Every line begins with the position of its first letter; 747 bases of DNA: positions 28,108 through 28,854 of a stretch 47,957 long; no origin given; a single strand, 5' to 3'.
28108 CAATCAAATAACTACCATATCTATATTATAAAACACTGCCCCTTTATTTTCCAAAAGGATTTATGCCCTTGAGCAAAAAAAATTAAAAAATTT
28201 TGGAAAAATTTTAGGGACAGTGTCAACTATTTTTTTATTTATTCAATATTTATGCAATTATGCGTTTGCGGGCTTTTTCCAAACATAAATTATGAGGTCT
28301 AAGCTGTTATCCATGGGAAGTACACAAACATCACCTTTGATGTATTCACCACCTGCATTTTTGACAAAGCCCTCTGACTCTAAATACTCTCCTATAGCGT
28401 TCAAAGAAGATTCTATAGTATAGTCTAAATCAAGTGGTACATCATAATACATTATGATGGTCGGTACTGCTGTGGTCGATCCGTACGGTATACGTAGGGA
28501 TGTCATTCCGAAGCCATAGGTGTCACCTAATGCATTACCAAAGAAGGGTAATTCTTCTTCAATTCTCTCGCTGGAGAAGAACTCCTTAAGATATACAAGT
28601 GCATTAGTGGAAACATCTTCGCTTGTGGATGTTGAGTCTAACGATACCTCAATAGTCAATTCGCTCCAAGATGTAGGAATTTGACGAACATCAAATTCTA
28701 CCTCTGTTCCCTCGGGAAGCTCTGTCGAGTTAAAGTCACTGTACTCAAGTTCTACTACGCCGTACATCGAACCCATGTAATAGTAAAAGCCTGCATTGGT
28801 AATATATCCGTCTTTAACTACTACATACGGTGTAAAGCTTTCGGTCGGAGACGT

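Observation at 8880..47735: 39-kb same-strand island coupling an Opp peptide importer, an S8 cell-envelope protease and six uncharacterised lipoproteins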

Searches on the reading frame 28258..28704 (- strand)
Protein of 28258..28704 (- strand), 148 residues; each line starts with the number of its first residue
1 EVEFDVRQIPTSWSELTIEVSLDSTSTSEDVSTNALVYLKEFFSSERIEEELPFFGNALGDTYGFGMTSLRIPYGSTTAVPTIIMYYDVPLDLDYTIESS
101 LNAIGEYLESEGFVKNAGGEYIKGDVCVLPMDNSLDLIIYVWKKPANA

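Call 62: predict_structure(alignment_id=A2)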
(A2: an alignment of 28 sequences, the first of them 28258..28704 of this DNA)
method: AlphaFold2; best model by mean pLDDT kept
length: 148 residues; sequences in the alignment: 28
mean_pLDDT: 88.1   pTM: 0.83
mean pLDDT of the five models: 88.1, 87.0, 86.7, 86.7, 84.6
residues with pLDDT >= 90: 99; 70-90: 26; 50-70: 23; < 50: 0
segments of 3 or more residues with pLDDT < 50: none
pLDDT, mean of each block of 10 residues (from residue 1): 71 95 66 96 96 93 91 93 87 71 95 97 97 88 84
secondary structure, 60 per line:
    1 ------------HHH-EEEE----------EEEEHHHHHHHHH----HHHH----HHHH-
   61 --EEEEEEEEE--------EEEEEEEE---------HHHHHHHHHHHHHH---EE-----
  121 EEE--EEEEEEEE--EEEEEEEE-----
elements in order: E17-20 E31-34 H35-43 H48-51 H56-59 E63-71 E80-87 H97-110 E121-123 E126-133 E136-143

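Call 64: fold_search(model_id=the predicted structure, library=pdb)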
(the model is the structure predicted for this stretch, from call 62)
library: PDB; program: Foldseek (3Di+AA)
matches with E <= 10: 984; with E <= 0.001: 0
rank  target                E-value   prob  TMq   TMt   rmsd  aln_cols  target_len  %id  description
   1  3g0e                  2.8e-02  0.75  0.35  0.18  13.3       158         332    9  KIT kinase domain in complex with sunitinib (released 2009-02-24)
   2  6ck0_A                5.3e-02  0.33  0.26  0.20  10.4       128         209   13  Crystal Structure of Biotin Acetyl Coenzyme A Carboxylase Synthetase from Helicobacter pylori with bound Biotinylated  (released 2018-04-04)
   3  3l4g_G                6.0e-02  0.18  0.22  0.13  11.3       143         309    8  Crystal structure of Homo Sapiens cytoplasmic Phenylalanyl-tRNA synthetase (released 2010-03-09)
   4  2zio                  6.0e-02  0.14  0.22  0.15  14.0       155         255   10  Crystal structure of the catalytic domain of pyrrolysyl-tRNA synthetase in complex with AlocLys-AMP and PNP (released 2008-12-02)
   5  3l4g_I                6.4e-02  0.16  0.21  0.12  11.5       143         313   10  Crystal structure of Homo Sapiens cytoplasmic Phenylalanyl-tRNA synthetase (released 2010-03-09)
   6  8g6d_L                7.2e-02  0.44  0.29  0.20   6.8       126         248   12  HSV-1 Nuclear Egress Complex (SUP; UL31-R229L) (released 2024-01-10)
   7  6p8t_D                9.9e-02  0.16  0.19  0.14   8.7       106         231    8  Acinetobacter baumannii tRNA synthetase in complex with compound 1 (released 2020-11-18)
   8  8g6d_B                1.2e-01  0.35  0.28  0.19   7.4       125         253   13  HSV-1 Nuclear Egress Complex (SUP; UL31-R229L) (released 2024-01-10)
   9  8asc_B                1.3e-01  0.09  0.20  0.08  14.1       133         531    9  Ku70/80 binds to the Ku-binding motif of PAXX (released 2023-06-21)
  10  8a2b                  1.3e-01  0.75  0.31  0.19   4.7        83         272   13  EGFR kinase domain (L858R/V948R) in complex with 2-(6,7-dihydro-5H-pyrrolo[1,2-c]imidazol-1-yl)-2-[6-[2-[4-[[4-(hydroxym (released 2022-10-19)
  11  7k1h_D                1.3e-01  0.75  0.32  0.18   5.5        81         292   14  EGFR L858R/V948R in complex with osimertinib and allosteric inhibitor JBJ-09-063 (released 2021-09-15)
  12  8f5z_A                1.3e-01  0.21  0.27  0.07   9.5       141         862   10  Composite map of CryoEM structure of Arabidopsis thaliana phytochrome A (released 2023-06-28)
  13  4ch5                  1.3e-01  0.15  0.24  0.16  12.5       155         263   12  Structure of pyrrolysyl-tRNA synthetase in complex with adenylated propionyl lysine (released 2014-03-19)
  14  8iff_B                1.4e-01  0.18  0.27  0.08   9.0       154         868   10  Cryo-EM structure of Arabidopsis phytochrome A. (released 2023-08-02)
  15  6e95_A                1.5e-01  0.18  0.25  0.18  10.0       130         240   10  Chimeric structure of Saccharomyces cerevisiae GCN4 leucine zipper fused to Staphylococcus aureus AgrC cytoplasmic his (released 2019-02-27)
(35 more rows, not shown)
